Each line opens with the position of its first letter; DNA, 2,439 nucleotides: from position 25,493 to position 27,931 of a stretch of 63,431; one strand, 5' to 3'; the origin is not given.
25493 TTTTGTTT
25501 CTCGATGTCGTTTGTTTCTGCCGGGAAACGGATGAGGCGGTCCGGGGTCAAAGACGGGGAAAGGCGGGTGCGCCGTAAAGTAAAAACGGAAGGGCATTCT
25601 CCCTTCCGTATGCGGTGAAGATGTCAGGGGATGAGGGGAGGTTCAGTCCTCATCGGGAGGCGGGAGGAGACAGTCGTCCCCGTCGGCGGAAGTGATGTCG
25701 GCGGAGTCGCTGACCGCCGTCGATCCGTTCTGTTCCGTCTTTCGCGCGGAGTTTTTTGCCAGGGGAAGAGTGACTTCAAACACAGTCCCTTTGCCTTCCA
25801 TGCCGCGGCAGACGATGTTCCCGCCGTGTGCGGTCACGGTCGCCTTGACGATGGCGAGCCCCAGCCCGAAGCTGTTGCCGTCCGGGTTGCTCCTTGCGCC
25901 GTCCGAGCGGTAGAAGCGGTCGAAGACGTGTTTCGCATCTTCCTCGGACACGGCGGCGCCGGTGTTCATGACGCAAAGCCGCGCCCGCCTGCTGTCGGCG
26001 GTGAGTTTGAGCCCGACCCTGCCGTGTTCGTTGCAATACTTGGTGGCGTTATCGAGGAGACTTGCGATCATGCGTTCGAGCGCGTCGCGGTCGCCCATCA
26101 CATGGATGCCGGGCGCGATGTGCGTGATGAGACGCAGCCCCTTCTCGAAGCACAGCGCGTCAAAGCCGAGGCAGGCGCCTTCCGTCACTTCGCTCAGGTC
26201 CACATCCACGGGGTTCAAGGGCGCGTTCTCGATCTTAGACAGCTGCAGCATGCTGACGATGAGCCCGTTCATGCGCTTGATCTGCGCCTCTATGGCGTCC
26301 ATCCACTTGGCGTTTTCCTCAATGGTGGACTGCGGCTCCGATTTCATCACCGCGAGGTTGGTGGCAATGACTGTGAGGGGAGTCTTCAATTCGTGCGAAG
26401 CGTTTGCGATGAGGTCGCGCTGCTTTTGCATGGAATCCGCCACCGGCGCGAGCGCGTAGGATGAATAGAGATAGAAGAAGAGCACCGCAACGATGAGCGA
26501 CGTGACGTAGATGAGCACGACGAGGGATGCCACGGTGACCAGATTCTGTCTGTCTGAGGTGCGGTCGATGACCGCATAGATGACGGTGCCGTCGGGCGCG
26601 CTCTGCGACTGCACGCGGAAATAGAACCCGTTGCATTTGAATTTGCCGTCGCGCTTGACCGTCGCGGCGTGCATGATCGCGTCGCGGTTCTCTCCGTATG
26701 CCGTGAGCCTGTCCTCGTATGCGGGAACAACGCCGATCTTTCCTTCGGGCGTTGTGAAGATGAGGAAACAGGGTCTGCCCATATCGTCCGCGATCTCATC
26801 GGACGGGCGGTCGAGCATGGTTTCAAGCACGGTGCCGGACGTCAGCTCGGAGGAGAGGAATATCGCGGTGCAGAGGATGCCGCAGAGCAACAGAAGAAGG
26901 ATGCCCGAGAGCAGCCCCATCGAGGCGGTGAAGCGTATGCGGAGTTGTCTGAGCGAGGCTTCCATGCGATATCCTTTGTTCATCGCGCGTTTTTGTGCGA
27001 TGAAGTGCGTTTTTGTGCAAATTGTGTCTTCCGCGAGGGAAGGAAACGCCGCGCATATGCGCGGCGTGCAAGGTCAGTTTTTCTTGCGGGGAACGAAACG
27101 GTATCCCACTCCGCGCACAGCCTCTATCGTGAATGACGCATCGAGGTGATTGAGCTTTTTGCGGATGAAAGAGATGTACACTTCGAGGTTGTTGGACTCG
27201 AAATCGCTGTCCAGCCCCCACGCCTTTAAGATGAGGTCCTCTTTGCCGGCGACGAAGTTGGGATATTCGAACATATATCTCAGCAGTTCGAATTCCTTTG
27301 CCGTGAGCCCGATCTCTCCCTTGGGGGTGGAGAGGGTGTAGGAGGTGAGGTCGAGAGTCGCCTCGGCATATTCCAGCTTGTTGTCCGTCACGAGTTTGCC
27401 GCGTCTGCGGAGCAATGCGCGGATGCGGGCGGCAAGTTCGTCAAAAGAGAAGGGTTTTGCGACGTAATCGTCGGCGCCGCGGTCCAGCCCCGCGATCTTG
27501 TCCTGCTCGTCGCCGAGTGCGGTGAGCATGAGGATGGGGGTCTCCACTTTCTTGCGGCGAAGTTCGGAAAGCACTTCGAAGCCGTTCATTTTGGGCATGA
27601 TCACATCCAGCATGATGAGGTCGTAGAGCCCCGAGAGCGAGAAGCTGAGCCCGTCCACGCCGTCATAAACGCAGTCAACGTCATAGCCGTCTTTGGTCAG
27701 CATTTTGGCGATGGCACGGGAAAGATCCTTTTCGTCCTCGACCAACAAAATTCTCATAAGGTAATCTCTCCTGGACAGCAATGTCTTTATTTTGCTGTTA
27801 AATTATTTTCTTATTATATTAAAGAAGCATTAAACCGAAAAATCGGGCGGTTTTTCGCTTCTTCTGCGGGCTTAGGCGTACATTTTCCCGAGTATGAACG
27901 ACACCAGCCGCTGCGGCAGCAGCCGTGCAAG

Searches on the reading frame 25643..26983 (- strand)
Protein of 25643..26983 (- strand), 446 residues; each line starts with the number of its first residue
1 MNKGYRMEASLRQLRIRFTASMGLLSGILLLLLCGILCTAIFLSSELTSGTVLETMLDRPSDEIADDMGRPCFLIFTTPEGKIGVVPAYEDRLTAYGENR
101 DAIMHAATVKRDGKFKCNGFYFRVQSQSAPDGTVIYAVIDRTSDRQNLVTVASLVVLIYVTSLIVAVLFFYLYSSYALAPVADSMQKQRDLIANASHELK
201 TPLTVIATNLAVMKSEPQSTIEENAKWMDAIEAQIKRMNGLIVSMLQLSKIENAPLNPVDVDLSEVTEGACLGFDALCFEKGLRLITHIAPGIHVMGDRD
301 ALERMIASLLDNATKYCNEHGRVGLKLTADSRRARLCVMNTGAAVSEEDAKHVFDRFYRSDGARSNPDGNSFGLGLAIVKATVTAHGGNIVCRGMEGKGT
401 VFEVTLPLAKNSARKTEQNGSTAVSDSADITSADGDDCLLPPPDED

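Call 67: search_protein_families(library=pfam, proteins=[window:25643-26983:-], max_evalue=0.00001)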
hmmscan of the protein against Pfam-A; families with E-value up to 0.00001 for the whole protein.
window:25643-26983:- (446 aa): 2 families
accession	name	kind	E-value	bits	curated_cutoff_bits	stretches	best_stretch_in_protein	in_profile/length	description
PF02518.31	HATPase_c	-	4e-22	79.2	26.4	1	297-409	1-110/111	Histidine kinase-, DNA gyrase B-, and HSP90-like ATPase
PF00512.31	HisKA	-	1.5e-15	57.4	26.9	1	188-253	2-65/66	His Kinase A (phospho-acceptor) domain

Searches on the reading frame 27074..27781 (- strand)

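Call 68: search_protein_families(library=pfam, proteins=[window:27074-27781:-], max_evalue=0.00001)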
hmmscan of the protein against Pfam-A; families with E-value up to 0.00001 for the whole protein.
window:27074-27781:- (235 aa): 2 families
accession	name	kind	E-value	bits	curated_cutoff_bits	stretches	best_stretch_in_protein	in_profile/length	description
PF00072.30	Response_reg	-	8.9e-29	100.3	30.2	1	11-121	1-111/111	Response regulator receiver domain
PF00486.34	Trans_reg_C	-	1.6e-18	67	26.2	1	156-229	3-77/77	Transcriptional regulatory protein, C terminal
